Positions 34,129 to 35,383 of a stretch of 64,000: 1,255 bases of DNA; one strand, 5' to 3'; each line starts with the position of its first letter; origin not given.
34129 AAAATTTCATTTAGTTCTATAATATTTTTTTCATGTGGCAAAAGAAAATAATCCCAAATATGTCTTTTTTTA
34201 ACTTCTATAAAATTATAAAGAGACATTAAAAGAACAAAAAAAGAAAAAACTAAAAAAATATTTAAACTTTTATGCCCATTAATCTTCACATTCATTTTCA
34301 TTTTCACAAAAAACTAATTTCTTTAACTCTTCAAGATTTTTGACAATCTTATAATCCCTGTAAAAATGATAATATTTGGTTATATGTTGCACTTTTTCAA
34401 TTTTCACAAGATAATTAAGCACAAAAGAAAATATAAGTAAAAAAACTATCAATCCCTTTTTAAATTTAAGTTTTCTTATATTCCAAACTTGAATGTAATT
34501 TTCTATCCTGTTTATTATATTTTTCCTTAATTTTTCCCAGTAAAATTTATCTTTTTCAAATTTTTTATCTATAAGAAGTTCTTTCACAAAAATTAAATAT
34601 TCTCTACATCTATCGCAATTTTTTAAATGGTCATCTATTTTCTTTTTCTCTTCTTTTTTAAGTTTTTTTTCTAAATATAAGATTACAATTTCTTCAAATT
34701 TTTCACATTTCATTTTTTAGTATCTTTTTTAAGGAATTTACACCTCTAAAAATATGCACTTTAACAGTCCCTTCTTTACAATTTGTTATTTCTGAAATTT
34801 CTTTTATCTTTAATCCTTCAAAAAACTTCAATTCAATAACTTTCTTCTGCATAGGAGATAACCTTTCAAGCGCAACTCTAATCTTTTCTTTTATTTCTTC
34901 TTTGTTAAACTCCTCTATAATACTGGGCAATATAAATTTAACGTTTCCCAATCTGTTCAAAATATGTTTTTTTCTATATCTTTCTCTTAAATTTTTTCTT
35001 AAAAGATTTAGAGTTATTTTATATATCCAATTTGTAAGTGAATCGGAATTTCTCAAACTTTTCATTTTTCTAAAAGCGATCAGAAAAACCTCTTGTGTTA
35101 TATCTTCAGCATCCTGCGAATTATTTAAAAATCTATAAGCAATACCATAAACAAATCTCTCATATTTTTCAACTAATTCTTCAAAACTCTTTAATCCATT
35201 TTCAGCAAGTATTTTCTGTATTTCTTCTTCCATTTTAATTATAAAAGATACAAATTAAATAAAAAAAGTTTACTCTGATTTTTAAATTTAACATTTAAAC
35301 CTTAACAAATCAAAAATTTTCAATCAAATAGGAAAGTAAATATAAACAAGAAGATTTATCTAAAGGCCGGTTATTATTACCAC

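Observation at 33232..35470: About 2-kb block (ECF sigma/anti-sigma plus small secreted proteins) bracketed by a duplicated 3' end of the MrfA-like helicase gene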

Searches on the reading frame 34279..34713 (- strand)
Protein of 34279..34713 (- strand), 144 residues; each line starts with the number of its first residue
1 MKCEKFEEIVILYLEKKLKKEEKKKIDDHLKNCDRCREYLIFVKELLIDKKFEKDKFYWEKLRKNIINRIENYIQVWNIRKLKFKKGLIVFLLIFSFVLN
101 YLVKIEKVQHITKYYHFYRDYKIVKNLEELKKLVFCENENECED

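Call 7: search_protein_families(library=pfam, proteins=[window:34279-34713:-], max_evalue=0.01)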
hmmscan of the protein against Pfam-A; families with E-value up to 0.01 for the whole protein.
window:34279-34713:- (144 aa): 1 family
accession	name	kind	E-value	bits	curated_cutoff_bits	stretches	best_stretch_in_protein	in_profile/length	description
PF13490.11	zf-HC2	-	8.1e-07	29.5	22.2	1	3-37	1-35/35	Putative zinc-finger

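Call 72: search_protein_families(library=ncbifam, proteins=[window:34279-34713:-], max_evalue=0.001)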
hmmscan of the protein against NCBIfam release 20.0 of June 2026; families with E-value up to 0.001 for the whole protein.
window:34279-34713:- (144 aa): 2 families
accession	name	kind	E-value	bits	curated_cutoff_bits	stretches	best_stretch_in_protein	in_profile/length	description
TIGR03988.1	antisig_RsrA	equivalog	1.7e-05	24.8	62.5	1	2-71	1-71/77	mycothiol system anti-sigma-R factor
NF052368.1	antisigmaE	subfamily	9.4e-05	22.2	50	1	1-39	2-40/48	anti-sigma factor family protein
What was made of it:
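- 34279..34713 (-): Anti-sigma factor with an N-terminal zf-HC2 (144 aa). Pfam zf-HC2 E=8e-7 (call 7); weak RsrA/anti-sigma-E hits (call 72).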

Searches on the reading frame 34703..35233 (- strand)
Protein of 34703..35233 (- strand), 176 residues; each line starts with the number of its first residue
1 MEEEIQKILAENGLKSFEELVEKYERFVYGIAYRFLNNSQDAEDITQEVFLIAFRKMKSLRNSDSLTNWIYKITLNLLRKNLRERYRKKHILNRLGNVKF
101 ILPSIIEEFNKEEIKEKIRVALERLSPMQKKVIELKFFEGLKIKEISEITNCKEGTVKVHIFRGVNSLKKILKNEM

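Call 7: search_protein_families(library=pfam, proteins=[window:34703-35233:-], max_evalue=0.01)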
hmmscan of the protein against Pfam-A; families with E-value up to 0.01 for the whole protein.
window:34703-35233:- (176 aa): 7 families
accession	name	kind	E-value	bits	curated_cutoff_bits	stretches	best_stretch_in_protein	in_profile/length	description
PF04542.20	Sigma70_r2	-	7.4e-17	61.4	24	1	20-87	1-70/71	Sigma-70 region 2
PF08281.18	Sigma70_r4_2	-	1.8e-15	56.8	25.7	1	116-165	2-51/54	Sigma-70, region 4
PF04545.22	Sigma70_r4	-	7.9e-10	38.6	24.1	1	121-170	1-50/50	Sigma-70, region 4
PF07638.17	Sigma70_ECF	-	9.6e-08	32.6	21.1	1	59-158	65-169/185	ECF sigma factor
PF00196.25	GerE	-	8.9e-05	22.5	23.5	1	125-161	3-38/57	Bacterial regulatory proteins, luxR family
PF00650.25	CRAL_TRIO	-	0.0054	17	22.6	1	22-121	34-130/153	CRAL/TRIO domain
PF14493.12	HTH_40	-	0.0059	17.3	27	0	137-169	9-41/89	Helix-turn-helix domain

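Call 22: find_related_loci(query=window:34703-35233:-, collection=genome_contigs, flank=8000)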
Query window:34703-35233:- (176 aa) in genome_contigs; peptide patterns used: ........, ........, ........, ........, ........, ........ (x = any residue, [..] = any of these).
88 stretches matched a pattern; 14 encode a relative of the query (tblastn E <= 1e-3); 14 distinct loci.
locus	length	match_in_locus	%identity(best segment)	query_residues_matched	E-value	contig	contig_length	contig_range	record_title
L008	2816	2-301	66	77-176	8e-36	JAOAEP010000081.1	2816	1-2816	MAG: bacterium isolate SKW262 k141_1048806, whole genome shotgun sequence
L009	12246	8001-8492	33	11-169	5e-21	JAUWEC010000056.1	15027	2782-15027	MAG: Chloroflexota bacterium isolate CSMAG_2180 CSMAG_2180_k141_2448810_length_15027_cov_10.9178, whole genome shotgun s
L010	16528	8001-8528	30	2-172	2e-19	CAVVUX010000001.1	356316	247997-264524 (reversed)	MAG: uncultured Chloroflexia bacterium isolate MFD03551.bin.2.8 genome assembly, contig: contig_11870, whole genome shot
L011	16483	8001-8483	32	15-170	2e-19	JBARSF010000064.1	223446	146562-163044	MAG: Anaerolineales bacterium isolate MFD12959_ilm_asm_bin54 k127_259258, whole genome shotgun sequence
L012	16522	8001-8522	28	2-172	6e-18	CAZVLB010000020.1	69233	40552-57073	MAG TPA_asm: uncultured Ignavibacteria bacterium isolate SRP141376_co2_208 genome assembly, contig: NODE_1011_length_692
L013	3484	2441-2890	33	15-172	8e-18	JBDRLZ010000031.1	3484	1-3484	MAG: bacterium isolate MEGAHIT-group-1.804 k141_8352560, whole genome shotgun sequence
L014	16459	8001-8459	30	19-173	9e-17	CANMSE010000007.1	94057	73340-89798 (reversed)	uncultured Fulvivirga sp. isolate 2-959.fasta genome assembly, contig: NODE_7, whole genome shotgun sequence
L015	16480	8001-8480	29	17-175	1e-13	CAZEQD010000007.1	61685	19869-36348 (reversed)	MAG TPA_asm: uncultured Eubacteriales bacterium isolate binchicken_co19_621 genome assembly, contig: NODE_463_length_616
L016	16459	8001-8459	31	17-159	2e-15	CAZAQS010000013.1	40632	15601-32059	MAG TPA_asm: uncultured Anaerolineaceae bacterium isolate SRP217488_co1_79 genome assembly, contig: NODE_401_length_4063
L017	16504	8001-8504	29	16-172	3e-12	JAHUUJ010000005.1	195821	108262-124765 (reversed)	Actinomycetaceae bacterium TAE3-ERU4 Seq5, whole genome shotgun sequence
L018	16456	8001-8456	25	20-174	1e-10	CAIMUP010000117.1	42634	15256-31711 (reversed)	MAG: uncultured Bacteroidetes bacterium isolate Umea1_bin-1585 genome assembly, contig: bin-1585:117/143, whole genome s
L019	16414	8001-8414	28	28-170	1e-9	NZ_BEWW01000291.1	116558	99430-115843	Prevotella sp. MGM2 Contig291, whole genome shotgun sequence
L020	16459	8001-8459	27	17-175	2e-8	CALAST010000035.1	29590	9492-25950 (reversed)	MAG TPA_asm: uncultured Lachnobacterium sp. isolate SRR6425820_bin.6_CONCOCT_v1.1_MAG genome assembly, contig: ERZ176764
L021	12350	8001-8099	52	28-60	7e-6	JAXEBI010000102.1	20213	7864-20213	MAG: Phocaeicola sp. isolate SUG3180 k141_271034, whole genome shotgun sequence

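Call 40: find_homologous_proteins(query=window:34703-35233:-, max_evalue=1e-20)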
Query window:34703-35233:- (176 aa): 27 proteins with E <= 1e-20 among 383 candidates.
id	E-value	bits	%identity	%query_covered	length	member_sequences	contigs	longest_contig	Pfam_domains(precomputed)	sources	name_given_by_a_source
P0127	1.3e-103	361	100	100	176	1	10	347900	PF07638.18,PF04545.23,PF04542.21,PF08281.19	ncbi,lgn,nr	ncbi:MAG: sigma-70 family RNA polymerase sigma factor [Candidatus Omnitrophica bacterium]|nr:sigma-7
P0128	1.0e-72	261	70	100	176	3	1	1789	PF07638.18,PF04545.23,PF04542.21,PF08281.19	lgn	-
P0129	9.5e-67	242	68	100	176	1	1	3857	PF07638.18,PF04545.23,PF04542.21,PF08281.19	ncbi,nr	ncbi:MAG: sigma-70 family RNA polymerase sigma factor [bacterium]|nr:sigma-70 family RNA polymerase 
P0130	8.7e-57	209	59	99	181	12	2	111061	PF07638.18,PF04545.23,PF04542.21,PF08281.19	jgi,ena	-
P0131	3.3e-56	207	60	99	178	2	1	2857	PF07638.18,PF04545.23,PF04542.21,PF08281.19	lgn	-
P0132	5.6e-56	207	59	99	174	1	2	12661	PF07638.18,PF00196.26,PF04545.23,PF04542.21,PF08281.19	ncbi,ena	ncbi:MAG: RNA polymerase sigma factor [Candidatus Ratteibacteria bacterium]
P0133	2.0e-55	205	59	99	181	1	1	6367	PF07638.18,PF04545.23,PF04542.21,PF08281.19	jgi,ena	jgi:RNA polymerase sigma-70 factor (ECF subfamily)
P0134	3.6e-55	204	56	99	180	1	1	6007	PF07638.18,PF00196.26,PF04545.23,PF04542.21,PF08281.19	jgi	-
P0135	5.2e-55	204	59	99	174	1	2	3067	PF07638.18,PF00196.26,PF04545.23,PF04542.21,PF08281.19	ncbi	ncbi:MAG: RNA polymerase sigma factor [Candidatus Ratteibacteria bacterium]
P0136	8.3e-55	203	58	99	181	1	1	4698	PF07638.18,PF04545.23,PF04542.21,PF08281.19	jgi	jgi:RNA polymerase sigma-70 factor (ECF subfamily)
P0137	1.1e-54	203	58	99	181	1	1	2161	PF04545.23,PF04542.21,PF08281.19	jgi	jgi:RNA polymerase sigma-70 factor (ECF subfamily)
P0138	7.6e-54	200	58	98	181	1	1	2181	PF04545.23,PF04542.21,PF08281.19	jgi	jgi:RNA polymerase sigma-70 factor (ECF subfamily)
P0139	1.6e-53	199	60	92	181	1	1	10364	PF04545.23,PF04542.21,PF08281.19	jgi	jgi:RNA polymerase sigma-70 factor (ECF subfamily)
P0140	2.5e-53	198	60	92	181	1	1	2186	PF04545.23,PF04542.21,PF08281.19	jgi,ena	-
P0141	2.7e-52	195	57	98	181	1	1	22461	PF07638.18,PF04545.23,PF04542.21,PF08281.19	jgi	jgi:RNA polymerase sigma-70 factor (ECF subfamily)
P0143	2.8e-47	178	53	99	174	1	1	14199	PF07638.18,PF04545.23,PF04542.21,PF08281.19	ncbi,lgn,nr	ncbi:MAG: RNA polymerase sigma factor [Candidatus Omnitrophica bacterium]|nr:RNA polymerase sigma fa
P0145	3.2e-41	159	58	86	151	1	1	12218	PF04542.21,PF08281.19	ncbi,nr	ncbi:MAG: sigma-70 family RNA polymerase sigma factor [Candidatus Omnitrophica bacterium]|nr:sigma-7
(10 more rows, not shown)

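Call 41: find_encoding_contigs(protein=P0129, flank=8000, max_places=3)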
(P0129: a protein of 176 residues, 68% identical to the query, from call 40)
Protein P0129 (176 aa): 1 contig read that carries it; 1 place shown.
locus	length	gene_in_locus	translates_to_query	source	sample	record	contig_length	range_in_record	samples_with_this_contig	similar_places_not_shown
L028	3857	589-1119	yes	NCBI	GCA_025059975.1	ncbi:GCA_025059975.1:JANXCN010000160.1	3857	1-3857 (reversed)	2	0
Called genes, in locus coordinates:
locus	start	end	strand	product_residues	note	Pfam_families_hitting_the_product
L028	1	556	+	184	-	PF09369:MZB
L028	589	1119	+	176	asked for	PF04542:Sigma70_r2, PF07638:Sigma70_ECF (weak), PF08281:Sigma70_r4_2, PF04545:Sigma70_r4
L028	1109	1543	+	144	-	-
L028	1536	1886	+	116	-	-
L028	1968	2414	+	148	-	-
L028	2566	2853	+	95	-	-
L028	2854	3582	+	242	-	PF00144:Beta-lactamase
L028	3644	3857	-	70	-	PF18306:LDcluster4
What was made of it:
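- L028 has operon, hydrolase, LDcluster4, which is exactly the empty-site order plus the operon (call 41).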

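Call 42: find_encoding_contigs(protein=P0128, flank=8000, max_places=3)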
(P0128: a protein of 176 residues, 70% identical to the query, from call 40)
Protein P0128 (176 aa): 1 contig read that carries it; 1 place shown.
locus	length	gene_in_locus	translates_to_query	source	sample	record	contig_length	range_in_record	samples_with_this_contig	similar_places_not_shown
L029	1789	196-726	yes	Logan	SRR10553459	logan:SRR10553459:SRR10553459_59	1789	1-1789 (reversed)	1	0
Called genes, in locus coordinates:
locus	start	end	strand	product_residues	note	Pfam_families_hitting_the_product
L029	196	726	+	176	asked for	PF04542:Sigma70_r2, PF07638:Sigma70_ECF (weak), PF08281:Sigma70_r4_2, PF04545:Sigma70_r4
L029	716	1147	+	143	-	PF13490:zf-HC2 (weak)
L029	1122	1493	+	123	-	-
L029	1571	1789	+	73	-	?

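Call 48: find_related_loci(query=A3, collection=metagenome_contigs, flank=6000)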
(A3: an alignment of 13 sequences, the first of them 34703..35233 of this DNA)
Query A3 (176 aa) in metagenome_contigs; peptide patterns used: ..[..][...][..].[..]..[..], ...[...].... (x = any residue, [..] = any of these).
600 stretches matched a pattern (row limit reached: there are more); 520 encode a relative of the query (tblastn E <= 1e-3); the best 80 are kept; 80 distinct loci.
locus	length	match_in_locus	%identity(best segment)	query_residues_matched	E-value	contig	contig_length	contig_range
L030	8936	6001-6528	60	1-175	2e-60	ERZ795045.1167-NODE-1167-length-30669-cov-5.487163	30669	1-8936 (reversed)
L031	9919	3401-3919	56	1-175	7e-58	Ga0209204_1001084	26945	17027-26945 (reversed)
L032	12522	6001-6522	34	10-176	5e-28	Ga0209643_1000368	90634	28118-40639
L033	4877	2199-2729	36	10-175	6e-28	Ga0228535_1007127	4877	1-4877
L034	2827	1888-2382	33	14-172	1e-26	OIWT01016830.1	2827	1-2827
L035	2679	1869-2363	33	14-172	1e-26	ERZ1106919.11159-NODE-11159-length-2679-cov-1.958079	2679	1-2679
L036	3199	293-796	34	14-172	2e-26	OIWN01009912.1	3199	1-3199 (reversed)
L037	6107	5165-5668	34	14-172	3e-26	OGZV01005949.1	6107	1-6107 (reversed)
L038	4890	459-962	34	14-172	3e-26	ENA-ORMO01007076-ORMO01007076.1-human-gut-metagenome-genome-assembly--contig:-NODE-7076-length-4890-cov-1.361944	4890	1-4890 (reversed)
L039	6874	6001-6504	34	14-172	3e-26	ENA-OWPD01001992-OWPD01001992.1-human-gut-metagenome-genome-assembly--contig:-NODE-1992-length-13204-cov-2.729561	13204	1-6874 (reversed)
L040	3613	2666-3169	34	14-172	3e-26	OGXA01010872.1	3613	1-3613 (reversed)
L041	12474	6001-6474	37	12-175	7e-26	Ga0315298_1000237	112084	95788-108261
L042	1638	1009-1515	34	14-172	6e-26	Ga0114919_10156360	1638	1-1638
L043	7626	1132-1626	32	14-172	2e-25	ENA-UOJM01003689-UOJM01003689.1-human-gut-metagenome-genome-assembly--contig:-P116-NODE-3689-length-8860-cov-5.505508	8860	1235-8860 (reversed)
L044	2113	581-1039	35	17-175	2e-25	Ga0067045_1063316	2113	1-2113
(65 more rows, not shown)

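Call 72: search_protein_families(library=ncbifam, proteins=[window:34703-35233:-], max_evalue=0.001)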
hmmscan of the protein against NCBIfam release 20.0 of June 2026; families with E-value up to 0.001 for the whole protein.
window:34703-35233:- (176 aa): 88 families (the best 25 are shown)
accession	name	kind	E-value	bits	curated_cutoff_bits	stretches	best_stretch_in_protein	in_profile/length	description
TIGR02937.1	sigma70-ECF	superfamily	2.1e-30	105.5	42.9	1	16-172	2-165/165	sigma-70 family RNA polymerase sigma factor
NF009172.0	PRK12519.1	subfamily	2.6e-29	102.2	222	1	11-175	25-192/194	RNA polymerase sigma factor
TIGR02985.1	Sig70_bacteroi1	subfamily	7.3e-27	94.6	126.4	1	15-172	1-162/162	RNA polymerase sigma-70 factor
NF058625.1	sigma_PG0214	equivalog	1.8e-26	92.9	130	1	15-174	4-163/170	GFO_1088 family ECF-type sigma factor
NF007223.0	PRK09641.1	equivalog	3.6e-26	92.2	209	1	12-174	15-186/187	RNA polymerase sigma factor SigW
TIGR02952.1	Sig70_famx2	equivalog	3.7e-26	92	206.45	1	15-172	11-170/170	ECF subfamily RNA polymerase sigma factor, BldN family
NF053879.1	RNAPolSigSigVBac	equivalog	2.9e-25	88.8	190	1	17-175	6-158/160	RNA polymerase sigma factor SigV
NF006930.0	PRK09415.1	subfamily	3.2e-25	89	198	1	5-175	6-178/179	RNA polymerase factor sigma C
TIGR02948.1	SigW_bacill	equivalog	1.4e-23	83.9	243.1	1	13-173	16-185/187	RNA polymerase sigma factor SigW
NF007229.0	PRK09647.1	equivalog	1.8e-23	83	265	1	14-174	43-204/220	RNA polymerase sigma factor SigE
TIGR02950.1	SigM_subfam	subfamily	6.1e-23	81.4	147.95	1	17-172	2-158/159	RNA polymerase sigma factor, SigM family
TIGR02954.1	Sig70_famx3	hypoth_equivalog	9.3e-23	80.8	188.5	1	12-174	13-169/170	RNA polymerase sigma-70 factor, TIGR02954 family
TIGR02983.1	SigE-fam_strep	subfamily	3.4e-22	79.1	141.55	1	15-174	6-160/162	SigE family RNA polymerase sigma factor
NF009171.0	PRK12518.1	equivalog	3.2e-21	76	208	1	13-174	25-186/191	RNA polymerase sigma factor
TIGR02939.1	RpoE_Sigma70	equivalog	3.6e-21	76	236.15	2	15-89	20-94/190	RNA polymerase sigma factor RpoE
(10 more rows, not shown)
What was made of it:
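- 34703..35233 (-): ECF sigma factor (176 aa). Pfam Sigma70_r2, r4_2 and Sigma70_ECF (call 7); NCBIfam TIGR02937 (call 72).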

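Call 74: list_cluster_members(proteins=[P0143, P0145, P0002, P0004, P0005, P0003, P0129, P0121, P0001, P0132])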
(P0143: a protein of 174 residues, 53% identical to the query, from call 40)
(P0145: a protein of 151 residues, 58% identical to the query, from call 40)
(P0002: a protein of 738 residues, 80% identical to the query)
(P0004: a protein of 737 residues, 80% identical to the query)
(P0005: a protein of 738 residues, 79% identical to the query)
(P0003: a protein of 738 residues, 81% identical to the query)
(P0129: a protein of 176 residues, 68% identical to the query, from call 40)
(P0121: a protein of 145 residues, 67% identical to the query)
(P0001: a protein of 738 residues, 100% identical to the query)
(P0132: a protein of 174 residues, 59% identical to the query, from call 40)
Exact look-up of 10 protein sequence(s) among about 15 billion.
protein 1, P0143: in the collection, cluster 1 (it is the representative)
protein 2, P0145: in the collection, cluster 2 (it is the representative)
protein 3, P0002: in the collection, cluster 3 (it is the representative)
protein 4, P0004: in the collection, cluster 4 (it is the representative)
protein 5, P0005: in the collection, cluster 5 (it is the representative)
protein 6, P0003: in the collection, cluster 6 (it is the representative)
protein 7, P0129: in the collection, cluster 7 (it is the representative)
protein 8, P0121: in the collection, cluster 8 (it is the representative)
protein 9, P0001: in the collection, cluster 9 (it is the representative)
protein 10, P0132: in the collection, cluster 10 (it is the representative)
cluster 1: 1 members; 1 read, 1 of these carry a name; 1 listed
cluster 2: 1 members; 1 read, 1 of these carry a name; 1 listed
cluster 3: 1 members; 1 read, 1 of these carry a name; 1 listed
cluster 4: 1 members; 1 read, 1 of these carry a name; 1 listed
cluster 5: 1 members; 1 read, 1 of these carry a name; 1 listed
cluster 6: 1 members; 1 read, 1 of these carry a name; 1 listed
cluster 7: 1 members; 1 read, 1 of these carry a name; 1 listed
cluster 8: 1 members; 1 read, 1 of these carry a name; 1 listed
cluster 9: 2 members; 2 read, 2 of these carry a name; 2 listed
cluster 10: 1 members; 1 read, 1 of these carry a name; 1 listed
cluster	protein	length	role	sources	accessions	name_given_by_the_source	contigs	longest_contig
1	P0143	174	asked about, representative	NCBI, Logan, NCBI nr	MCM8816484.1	MAG: RNA polymerase sigma factor [Candidatus Omnitrophica bacterium] | RNA polymerase sigma factor [Candidatus Omnitrophota bacterium]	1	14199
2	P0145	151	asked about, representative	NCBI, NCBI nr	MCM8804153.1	MAG: sigma-70 family RNA polymerase sigma factor [Candidatus Omnitrophica bacterium] | sigma-70 family RNA polymerase sigma factor [Candidatus Omnitrophota bacterium]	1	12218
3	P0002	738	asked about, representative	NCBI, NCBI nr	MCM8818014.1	MAG: DEAD/DEAH box helicase [Candidatus Omnitrophica bacterium] | DEAD/DEAH box helicase [Candidatus Omnitrophota bacterium]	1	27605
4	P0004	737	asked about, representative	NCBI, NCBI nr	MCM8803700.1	MAG: DEAD/DEAH box helicase [Candidatus Omnitrophica bacterium] | DEAD/DEAH box helicase [Candidatus Omnitrophota bacterium]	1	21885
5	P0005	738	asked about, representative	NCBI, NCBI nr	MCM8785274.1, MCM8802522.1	MAG: DEAD/DEAH box helicase [Candidatus Omnitrophica bacterium] | DEAD/DEAH box helicase [Candidatus Omnitrophota bacterium]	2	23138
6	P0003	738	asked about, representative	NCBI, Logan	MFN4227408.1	MAG: DEAD/DEAH box helicase [Candidatus Ratteibacteria bacterium]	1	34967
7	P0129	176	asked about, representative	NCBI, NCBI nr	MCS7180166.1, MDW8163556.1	MAG: sigma-70 family RNA polymerase sigma factor [bacterium] | sigma-70 family RNA polymerase sigma factor [bacterium]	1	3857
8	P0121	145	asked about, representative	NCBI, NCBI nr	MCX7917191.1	MAG: hypothetical protein N2589_03590 [bacterium] | hypothetical protein [bacterium]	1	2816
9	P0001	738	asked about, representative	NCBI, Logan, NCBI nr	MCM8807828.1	MAG: DEAD/DEAH box helicase [Candidatus Omnitrophica bacterium] | DEAD/DEAH box helicase [Candidatus Omnitrophota bacterium]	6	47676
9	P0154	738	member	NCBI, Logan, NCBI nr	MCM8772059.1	MAG: DEAD/DEAH box helicase [Candidatus Omnitrophica bacterium] | DEAD/DEAH box helicase [Candidatus Omnitrophota bacterium]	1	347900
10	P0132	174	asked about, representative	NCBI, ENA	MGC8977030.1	MAG: RNA polymerase sigma factor [Candidatus Ratteibacteria bacterium]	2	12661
